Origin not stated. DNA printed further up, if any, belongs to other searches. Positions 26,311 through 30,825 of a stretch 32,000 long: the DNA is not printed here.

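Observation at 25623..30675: Candidate defence locus: class-3 lipase plus a 1404-aa Cap4-like nuclease / STAND NTPase protein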

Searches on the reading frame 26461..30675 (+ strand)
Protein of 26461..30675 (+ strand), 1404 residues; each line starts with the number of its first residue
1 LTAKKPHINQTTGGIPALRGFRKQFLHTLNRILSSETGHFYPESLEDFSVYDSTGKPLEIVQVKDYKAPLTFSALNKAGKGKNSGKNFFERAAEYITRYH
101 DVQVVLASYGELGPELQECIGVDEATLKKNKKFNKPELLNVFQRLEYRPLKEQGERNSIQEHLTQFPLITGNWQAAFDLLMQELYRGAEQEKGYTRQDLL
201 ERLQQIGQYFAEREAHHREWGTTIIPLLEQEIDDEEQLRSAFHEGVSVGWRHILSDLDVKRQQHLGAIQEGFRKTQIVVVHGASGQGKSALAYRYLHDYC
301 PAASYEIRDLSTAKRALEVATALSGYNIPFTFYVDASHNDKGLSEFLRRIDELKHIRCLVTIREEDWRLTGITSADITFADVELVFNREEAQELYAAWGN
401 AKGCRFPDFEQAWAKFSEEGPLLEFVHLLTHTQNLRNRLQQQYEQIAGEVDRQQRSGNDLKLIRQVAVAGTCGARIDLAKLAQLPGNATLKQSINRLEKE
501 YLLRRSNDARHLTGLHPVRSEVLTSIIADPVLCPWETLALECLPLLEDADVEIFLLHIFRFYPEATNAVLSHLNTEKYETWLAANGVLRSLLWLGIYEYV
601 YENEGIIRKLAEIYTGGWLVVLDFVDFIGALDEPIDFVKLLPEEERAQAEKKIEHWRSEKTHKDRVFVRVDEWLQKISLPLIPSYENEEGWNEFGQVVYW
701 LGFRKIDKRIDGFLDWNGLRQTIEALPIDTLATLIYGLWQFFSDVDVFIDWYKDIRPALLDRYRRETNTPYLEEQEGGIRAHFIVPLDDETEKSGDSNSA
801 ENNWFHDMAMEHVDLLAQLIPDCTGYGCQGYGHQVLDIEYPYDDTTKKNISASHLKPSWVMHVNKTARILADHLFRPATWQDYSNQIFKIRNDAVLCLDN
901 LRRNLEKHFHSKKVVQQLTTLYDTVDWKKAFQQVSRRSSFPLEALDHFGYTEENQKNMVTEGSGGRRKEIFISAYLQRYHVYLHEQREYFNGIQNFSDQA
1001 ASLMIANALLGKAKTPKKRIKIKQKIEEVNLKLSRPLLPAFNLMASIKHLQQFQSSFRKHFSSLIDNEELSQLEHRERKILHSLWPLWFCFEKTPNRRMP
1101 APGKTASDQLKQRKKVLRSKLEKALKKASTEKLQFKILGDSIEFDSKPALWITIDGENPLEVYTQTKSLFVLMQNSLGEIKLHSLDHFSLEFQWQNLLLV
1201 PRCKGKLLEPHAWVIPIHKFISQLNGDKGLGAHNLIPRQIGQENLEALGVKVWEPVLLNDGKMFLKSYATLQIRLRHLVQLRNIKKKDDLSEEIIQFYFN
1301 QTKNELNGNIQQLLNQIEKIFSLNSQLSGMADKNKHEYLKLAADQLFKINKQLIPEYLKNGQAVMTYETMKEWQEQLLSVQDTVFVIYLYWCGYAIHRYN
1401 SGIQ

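Call 3: search_protein_families(library=pfam, proteins=[window:26461-30675:+], max_evalue=1)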
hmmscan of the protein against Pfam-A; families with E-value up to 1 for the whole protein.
window:26461-30675:+ (1404 aa): 10 families
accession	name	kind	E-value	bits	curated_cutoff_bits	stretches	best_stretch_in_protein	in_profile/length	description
PF25199.1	nSTAND_NTPase5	-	1.5e-07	31.8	34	1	241-369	2-139/145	Novel STAND NTPase 5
PF20720.3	nSTAND3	-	0.00048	20.3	27.2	1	268-320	10-61/155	Novel STAND NTPase 3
PF13401.12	AAA_22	-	0.011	16.5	27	1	275-352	5-56/130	AAA domain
PF13191.12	AAA_16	-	0.013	16.4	32.6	1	265-302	13-51/167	AAA ATPase domain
PF14131.11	DUF4298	-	0.018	15.5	27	1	890-936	7-53/87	Domain of unknown function (DUF4298)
PF03193.22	RsgA_GTPase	-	0.031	14.5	30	1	256-296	88-127/174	RsgA GTPase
PF06745.19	ATPase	-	0.04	13.7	26.6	1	268-297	12-41/231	KaiC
PF25201.1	nSTAND6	-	0.093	13.2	27.7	1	261-309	4-51/148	Novel STAND NTPase 6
PF11517.13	Nab2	-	0.15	12.8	25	1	912-947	46-80/101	Nuclear abundant poly(A) RNA-bind protein 2 (Nab2)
PF00005.33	ABC_tran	-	0.21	12.6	25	0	271-293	7-29/137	ABC transporter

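Call 4: search_protein_families(library=padloc, proteins=[window:26461-30675:+], max_evalue=1)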
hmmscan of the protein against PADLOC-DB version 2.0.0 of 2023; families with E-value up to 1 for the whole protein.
window:26461-30675:+ (1404 aa): 0 families

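Call 5: search_protein_families(library=ncbifam, proteins=[window:26461-30675:+], max_evalue=1)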
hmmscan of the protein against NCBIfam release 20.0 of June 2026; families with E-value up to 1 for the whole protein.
window:26461-30675:+ (1404 aa): 4 families
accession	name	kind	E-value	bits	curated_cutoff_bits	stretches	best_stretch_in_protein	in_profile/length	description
NF040586.1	FxSxx_TPR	equivalog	0.0012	17.4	300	1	261-299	11-49/830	FxSxx-COOH system tetratricopeptide repeat protein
TIGR00630.1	uvra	equivalog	0.1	10.7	729.8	1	261-295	8-42/924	excinuclease ABC subunit UvrA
TIGR03880.1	KaiC_arch_3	hypoth_equivalog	0.11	12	249.45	1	268-298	9-39/224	KaiC domain-containing protein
NF052589.1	ArlH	equivalog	0.13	11.9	215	1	264-300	9-45/229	archaellum protein ArlH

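Call 8: search_solved_structures(query=window:26461-30672:+, max_evalue=10)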
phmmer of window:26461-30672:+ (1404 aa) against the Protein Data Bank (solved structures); distinct sequences matched with E-value up to 10: 5.
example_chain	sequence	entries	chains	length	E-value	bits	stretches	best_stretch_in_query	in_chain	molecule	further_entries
4ndy_D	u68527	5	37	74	0.0088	16.9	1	1289-1355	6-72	Centromere protein X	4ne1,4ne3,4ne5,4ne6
28op_X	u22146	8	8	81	0.011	16.6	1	1289-1355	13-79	Centromere protein X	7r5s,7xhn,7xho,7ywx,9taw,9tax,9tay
4e44_B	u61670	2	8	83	0.012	16.5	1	1289-1355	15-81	Centromere protein X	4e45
4dra_E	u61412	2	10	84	0.012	16.4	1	1289-1355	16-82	Centromere protein X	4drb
7yte_A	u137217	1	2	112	2.3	8.9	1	737-797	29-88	Ig mu chain C region secreted form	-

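Call 9: find_homologous_proteins(query=window:26461-30672:+, max_evalue=0.001)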
Query window:26461-30672:+ (1404 aa): 523 proteins with E <= 0.001 among 8000 candidates; the best 120 are listed.
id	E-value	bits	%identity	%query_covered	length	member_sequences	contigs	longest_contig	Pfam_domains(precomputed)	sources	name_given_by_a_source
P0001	0.0e+0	3254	100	100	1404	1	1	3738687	PF25199.2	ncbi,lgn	ncbi:MAG: hypothetical protein ACL93V_11875 [Candidatus Electrothrix sp. YB6]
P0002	0.0e+0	2299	71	100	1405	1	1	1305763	PF25199.2,PF20720.4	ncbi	ncbi:hypothetical protein GMJAKD_05365 [Candidatus Electrothrix aarhusensis]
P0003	0.0e+0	2291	72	100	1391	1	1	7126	PF25199.2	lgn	-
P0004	0.0e+0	2270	73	99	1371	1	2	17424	PF25199.2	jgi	jgi:hypothetical protein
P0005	0.0e+0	2260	71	100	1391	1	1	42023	PF25199.2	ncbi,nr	ncbi:MAG: hypothetical protein D3915_08330 [Candidatus Electrothrix sp. AU1_5]|nr:hypothetical prote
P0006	0.0e+0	2236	71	99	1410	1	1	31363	PF25199.2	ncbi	-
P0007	0.0e+0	2214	70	100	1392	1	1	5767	PF25199.2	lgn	-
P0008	0.0e+0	2133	68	99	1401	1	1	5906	PF25199.2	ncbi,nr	ncbi:hypothetical protein VU06_00510 [Desulfobulbus sp. F3]|nr:hypothetical protein [Desulfobulbus s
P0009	0.0e+0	2111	67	99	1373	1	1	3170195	PF25199.2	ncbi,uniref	ncbi:MAG: hypothetical protein ACTFAL_02695 [Candidatus Electronema sp. V4]|uniref:hypothetical prot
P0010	0.0e+0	2002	69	89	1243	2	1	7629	PF25199.2,PF20720.4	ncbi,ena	-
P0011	0.0e+0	1996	68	93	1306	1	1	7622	PF25199.2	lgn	-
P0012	0.0e+0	1935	73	82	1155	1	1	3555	-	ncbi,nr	ncbi:MAG: hypothetical protein D3916_07455, partial [Candidatus Electrothrix sp. MAN1_4]|nr:hypothet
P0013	0.0e+0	1903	60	100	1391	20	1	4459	PF25199.2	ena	-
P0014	0.0e+0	1859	74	77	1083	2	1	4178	PF25199.2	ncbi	ncbi:hypothetical protein VU01_11893, partial [Candidatus Electrothrix marina]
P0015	0.0e+0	1847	58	100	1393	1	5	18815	PF25199.2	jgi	jgi:hypothetical protein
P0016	0.0e+0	1839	58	99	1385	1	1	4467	PF25199.2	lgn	-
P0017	0.0e+0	1820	58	99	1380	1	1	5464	PF25199.2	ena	-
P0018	0.0e+0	1801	57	100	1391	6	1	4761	PF25199.2,PF20720.4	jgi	-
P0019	0.0e+0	1790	57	100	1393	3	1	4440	PF25199.2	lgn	-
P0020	0.0e+0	1776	57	99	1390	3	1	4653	PF25199.2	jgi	jgi:hypothetical protein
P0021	0.0e+0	1764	73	76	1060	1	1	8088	PF25199.2,PF20720.4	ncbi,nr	ncbi:MAG: hypothetical protein D3903_04220 [Candidatus Electrothrix sp. GM3_4]|nr:hypothetical prote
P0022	0.0e+0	1754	55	99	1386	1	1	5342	PF25199.2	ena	-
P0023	0.0e+0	1698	53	99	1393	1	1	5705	PF25199.2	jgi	jgi:hypothetical protein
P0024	0.0e+0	1669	71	74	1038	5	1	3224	PF25199.2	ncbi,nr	ncbi:MAG: hypothetical protein V2I50_06990, partial [Desulfuromusa sp.]|nr:hypothetical protein [Des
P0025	0.0e+0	1653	53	99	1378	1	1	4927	PF25199.2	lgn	-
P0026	0.0e+0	1641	52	99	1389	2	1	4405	PF25199.2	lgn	-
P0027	0.0e+0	1584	51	99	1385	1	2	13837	PF25199.2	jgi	jgi:hypothetical protein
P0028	0.0e+0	1569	50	99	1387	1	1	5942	PF25199.2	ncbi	-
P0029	0.0e+0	1523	50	99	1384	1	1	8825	PF25199.2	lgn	-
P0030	0.0e+0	1520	49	99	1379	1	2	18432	PF25199.2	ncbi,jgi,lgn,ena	-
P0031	0.0e+0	1496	49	99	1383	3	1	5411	PF25199.2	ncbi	-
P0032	0.0e+0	1488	69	67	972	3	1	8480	PF25199.2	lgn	-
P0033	0.0e+0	1480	75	62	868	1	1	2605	PF25199.2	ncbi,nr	ncbi:MAG: hypothetical protein D3908_04065, partial [Candidatus Electrothrix sp. AUS4]|nr:hypothetic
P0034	0.0e+0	1460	59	77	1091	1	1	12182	PF25199.2,PF20720.4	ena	-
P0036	0.0e+0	1358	44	99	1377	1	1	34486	PF25199.2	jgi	jgi:hypothetical protein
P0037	0.0e+0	1344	49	88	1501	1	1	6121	PF12770.13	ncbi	-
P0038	0.0e+0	1340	43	99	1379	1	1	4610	PF25199.2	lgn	-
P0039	0.0e+0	1291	45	98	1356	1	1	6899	PF25199.2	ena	-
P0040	0.0e+0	1253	43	99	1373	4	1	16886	PF25199.2,PF20720.4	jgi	-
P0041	0.0e+0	1245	43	99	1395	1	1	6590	PF25199.2,PF20720.4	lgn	-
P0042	0.0e+0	1148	42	99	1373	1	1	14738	PF25199.2,PF20720.4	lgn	-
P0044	0.0e+0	1101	39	99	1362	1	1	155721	PF25199.2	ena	-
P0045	9.4e-292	989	38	99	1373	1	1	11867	PF25199.2,PF20720.4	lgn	-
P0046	3.3e-240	819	32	99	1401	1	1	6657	PF25199.2,PF20720.4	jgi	jgi:hypothetical protein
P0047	7.7e-238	811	33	99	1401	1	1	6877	PF25199.2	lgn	-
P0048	1.7e-231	790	33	96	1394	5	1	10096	PF25199.2,PF20720.4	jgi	jgi:hypothetical protein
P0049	4.2e-228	779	32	99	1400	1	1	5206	PF25199.2,PF20720.4,PF13191.13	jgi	-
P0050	9.6e-223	761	32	99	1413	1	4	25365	PF25199.2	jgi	jgi:hypothetical protein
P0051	9.7e-223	761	32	99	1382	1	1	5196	PF25199.2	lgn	-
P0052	2.6e-221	756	32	99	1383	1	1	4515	PF25199.2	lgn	-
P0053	4.7e-221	755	32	99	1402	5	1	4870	PF25199.2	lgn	-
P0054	2.1e-219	750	32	99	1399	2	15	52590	PF14130.13,PF25199.2,PF20720.4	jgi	jgi:hypothetical protein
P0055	2.4e-218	746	32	99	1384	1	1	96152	PF25199.2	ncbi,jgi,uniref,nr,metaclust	ncbi:hypothetical protein PN36_01115 [Candidatus Thiomargarita nelsonii]|uniref:Uncharacterized prot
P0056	5.5e-218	745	32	99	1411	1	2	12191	PF25199.2,PF20720.4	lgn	-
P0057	7.2e-218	745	31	98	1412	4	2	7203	PF25199.2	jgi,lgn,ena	-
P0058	1.3e-216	740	32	98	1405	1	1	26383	PF25199.2,PF20720.4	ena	-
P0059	3.4e-216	739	32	99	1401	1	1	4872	PF25199.2,PF20720.4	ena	-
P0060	5.0e-216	738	31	99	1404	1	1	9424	PF25199.2,PF20720.4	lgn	-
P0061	1.5e-215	737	30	99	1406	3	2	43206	PF25199.2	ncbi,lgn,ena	-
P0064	9.9e-214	731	31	99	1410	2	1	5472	PF25199.2,PF20720.4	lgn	-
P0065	2.5e-213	730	32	99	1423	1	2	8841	PF25199.2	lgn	-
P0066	1.0e-212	727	31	99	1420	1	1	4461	PF25199.2,PF20720.4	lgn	-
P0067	3.6e-211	722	31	98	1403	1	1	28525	PF25199.2,PF20720.4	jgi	-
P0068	4.5e-211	722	31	98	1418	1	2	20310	PF25199.2,PF20720.4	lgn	-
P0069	4.9e-211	722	31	98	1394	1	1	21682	PF25199.2,PF20720.4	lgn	-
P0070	6.5e-211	722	31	98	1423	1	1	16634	PF25199.2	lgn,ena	-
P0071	1.4e-210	720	31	99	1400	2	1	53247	PF25199.2,PF20720.4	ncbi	-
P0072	2.5e-210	720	31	98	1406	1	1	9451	PF25199.2,PF20720.4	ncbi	-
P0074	4.4e-209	716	31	99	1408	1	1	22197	PF25199.2,PF20720.4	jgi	-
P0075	4.9e-209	715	31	99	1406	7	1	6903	PF25199.2,PF20720.4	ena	-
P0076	8.1e-209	715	31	99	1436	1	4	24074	PF25199.2,PF20720.4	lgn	-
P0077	8.0e-208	711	31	99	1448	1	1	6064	PF25199.2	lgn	-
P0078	1.5e-207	710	30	99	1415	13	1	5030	PF25199.2,PF20720.4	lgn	-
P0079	2.2e-207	710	32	97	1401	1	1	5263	PF25199.2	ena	-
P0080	4.3e-207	709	32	99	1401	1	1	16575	PF13173.13,PF25199.2,PF20720.4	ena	-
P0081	9.0e-207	708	31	99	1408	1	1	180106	PF25199.2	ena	-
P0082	1.0e-206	708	30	97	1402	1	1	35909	PF25199.2,PF13191.13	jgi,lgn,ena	-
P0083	1.2e-206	707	31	98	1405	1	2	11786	PF25199.2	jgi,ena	-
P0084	1.2e-206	707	32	98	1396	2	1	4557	PF25199.2,PF20720.4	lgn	-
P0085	4.1e-206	706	30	99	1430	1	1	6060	PF25199.2,PF20720.4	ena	-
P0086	6.4e-206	705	31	98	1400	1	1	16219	PF25199.2,PF20720.4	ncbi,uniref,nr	ncbi:hypothetical protein [Vacuolonema iberomarrocanum]|uniref:hypothetical protein n=1 Tax=Vacuolon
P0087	1.6e-205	704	30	99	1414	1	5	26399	PF25199.2,PF20720.4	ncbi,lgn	-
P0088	2.2e-205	703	30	98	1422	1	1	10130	PF25199.2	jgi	jgi:hypothetical protein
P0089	3.5e-205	703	32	98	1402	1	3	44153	PF25199.2,PF20720.4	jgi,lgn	-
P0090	8.0e-205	701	31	95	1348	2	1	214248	PF25199.2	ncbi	ncbi:MAG TPA: hypothetical protein VF584_24030 [Longimicrobium sp.]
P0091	1.0e-204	701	30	99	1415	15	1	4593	PF25199.2,PF20720.4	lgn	-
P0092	2.8e-204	700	31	99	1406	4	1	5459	PF25199.2,PF20720.4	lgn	-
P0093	7.9e-204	698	31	98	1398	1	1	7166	PF25199.2,PF20720.4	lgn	-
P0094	2.9e-203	696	30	98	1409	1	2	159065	PF25199.2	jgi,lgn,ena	-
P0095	4.6e-203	696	31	95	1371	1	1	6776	PF25199.2,PF13191.13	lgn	-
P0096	6.4e-203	695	32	99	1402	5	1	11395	PF25199.2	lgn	-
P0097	9.1e-203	695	30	96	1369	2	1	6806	PF25199.2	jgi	-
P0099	2.2e-201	690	31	99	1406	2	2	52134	PF25199.2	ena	-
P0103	2.9e-201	690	31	99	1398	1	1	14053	PF25199.2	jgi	jgi:hypothetical protein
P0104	3.6e-201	689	31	97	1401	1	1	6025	PF25199.2,PF13191.13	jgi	jgi:hypothetical protein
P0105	9.9e-201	688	31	98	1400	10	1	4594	PF25199.2,PF20720.4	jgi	-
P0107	2.9e-200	686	30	99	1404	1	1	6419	PF25199.2,PF20720.4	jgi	jgi:hypothetical protein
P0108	7.9e-200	685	30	97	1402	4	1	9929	PF25199.2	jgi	jgi:hypothetical protein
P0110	1.4e-199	684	31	98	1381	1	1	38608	PF25199.2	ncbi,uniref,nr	ncbi:hypothetical protein [Spirulina sp. 06S082]|uniref:hypothetical protein n=1 Tax=Spirulina sp. 0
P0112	3.0e-199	683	30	99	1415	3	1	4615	PF25199.2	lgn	-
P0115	5.7e-199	682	31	99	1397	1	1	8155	PF25199.2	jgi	jgi:hypothetical protein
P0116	5.8e-199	682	31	99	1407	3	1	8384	PF25199.2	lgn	-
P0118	1.4e-198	681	32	98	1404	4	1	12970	PF25199.2,PF20720.4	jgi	jgi:hypothetical protein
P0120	1.8e-198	680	31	98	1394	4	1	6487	PF25199.2,PF20720.4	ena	-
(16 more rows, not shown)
